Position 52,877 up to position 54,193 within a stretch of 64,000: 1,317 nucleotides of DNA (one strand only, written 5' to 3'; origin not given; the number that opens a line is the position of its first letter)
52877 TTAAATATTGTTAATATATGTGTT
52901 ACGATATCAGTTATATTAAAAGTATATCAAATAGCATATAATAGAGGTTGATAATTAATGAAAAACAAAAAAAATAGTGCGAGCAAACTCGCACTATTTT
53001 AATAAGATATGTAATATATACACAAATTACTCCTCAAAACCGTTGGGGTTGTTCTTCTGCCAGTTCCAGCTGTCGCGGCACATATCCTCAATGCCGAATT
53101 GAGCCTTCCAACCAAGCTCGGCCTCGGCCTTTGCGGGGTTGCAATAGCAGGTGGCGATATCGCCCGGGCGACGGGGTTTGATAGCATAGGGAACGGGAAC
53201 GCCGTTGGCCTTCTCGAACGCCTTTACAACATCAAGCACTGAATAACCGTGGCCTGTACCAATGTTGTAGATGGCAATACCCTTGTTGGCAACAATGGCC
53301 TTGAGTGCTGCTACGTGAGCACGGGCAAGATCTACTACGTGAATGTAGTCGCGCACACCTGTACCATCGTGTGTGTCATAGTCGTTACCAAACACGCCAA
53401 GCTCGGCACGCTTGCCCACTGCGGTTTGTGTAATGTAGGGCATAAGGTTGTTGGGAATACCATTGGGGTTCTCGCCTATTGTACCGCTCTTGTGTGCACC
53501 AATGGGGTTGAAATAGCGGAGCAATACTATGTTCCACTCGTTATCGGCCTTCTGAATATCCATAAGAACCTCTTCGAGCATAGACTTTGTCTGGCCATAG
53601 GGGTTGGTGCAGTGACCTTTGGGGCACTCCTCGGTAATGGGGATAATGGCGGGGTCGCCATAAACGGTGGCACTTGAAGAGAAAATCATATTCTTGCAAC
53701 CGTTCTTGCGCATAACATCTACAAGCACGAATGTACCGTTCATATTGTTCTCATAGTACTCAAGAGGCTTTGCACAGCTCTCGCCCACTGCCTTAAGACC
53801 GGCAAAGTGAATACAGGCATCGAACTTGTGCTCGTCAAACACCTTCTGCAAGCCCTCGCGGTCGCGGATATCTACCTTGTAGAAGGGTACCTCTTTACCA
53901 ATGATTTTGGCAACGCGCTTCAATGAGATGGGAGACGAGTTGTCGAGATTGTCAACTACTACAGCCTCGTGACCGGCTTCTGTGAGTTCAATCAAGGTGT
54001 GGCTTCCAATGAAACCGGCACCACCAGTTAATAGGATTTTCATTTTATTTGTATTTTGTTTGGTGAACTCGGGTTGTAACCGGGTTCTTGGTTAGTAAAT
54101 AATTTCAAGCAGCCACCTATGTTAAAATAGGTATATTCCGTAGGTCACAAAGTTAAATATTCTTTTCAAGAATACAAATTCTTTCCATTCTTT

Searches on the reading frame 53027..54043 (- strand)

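Call 63: search_protein_families(library=pfam, proteins=[window:53027-54043:-], max_evalue=0.001)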
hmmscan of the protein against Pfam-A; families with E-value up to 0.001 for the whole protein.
window:53027-54043:- (338 aa): 9 families
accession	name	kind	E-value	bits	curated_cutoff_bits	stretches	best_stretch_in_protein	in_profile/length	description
PF01370.27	Epimerase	-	5.7e-57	193.3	20.9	1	3-262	1-240/240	NAD dependent epimerase/dehydratase family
PF16363.11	GDP_Man_Dehyd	-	7.9e-57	193.6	27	1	4-324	1-331/332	GDP-mannose 4,6 dehydratase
PF01073.25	3Beta_HSD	-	1e-16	61.3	22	1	5-162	2-159/280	3-beta hydroxysteroid dehydrogenase/isomerase family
PF02719.21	Polysacc_synt_2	-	5.7e-15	55.7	20.2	1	3-183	1-174/293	Polysaccharide biosynthesis protein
PF04321.23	RmlD_sub_bind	-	1.2e-10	41.4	27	1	1-162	1-138/287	RmlD substrate binding domain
PF08659.16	KR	-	2.4e-05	24.8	22.6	1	3-130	3-143/180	KR domain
PF00106.31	adh_short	-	4.4e-05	23.5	26.6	1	3-85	3-89/195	short chain dehydrogenase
PF13460.12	NAD_binding_10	-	0.00049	20.4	27.2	0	7-173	1-141/184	NAD(P)H-binding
PF07993.18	NAD_binding_4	-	0.00055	19.6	20.1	0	76-182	91-209/258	Male sterility protein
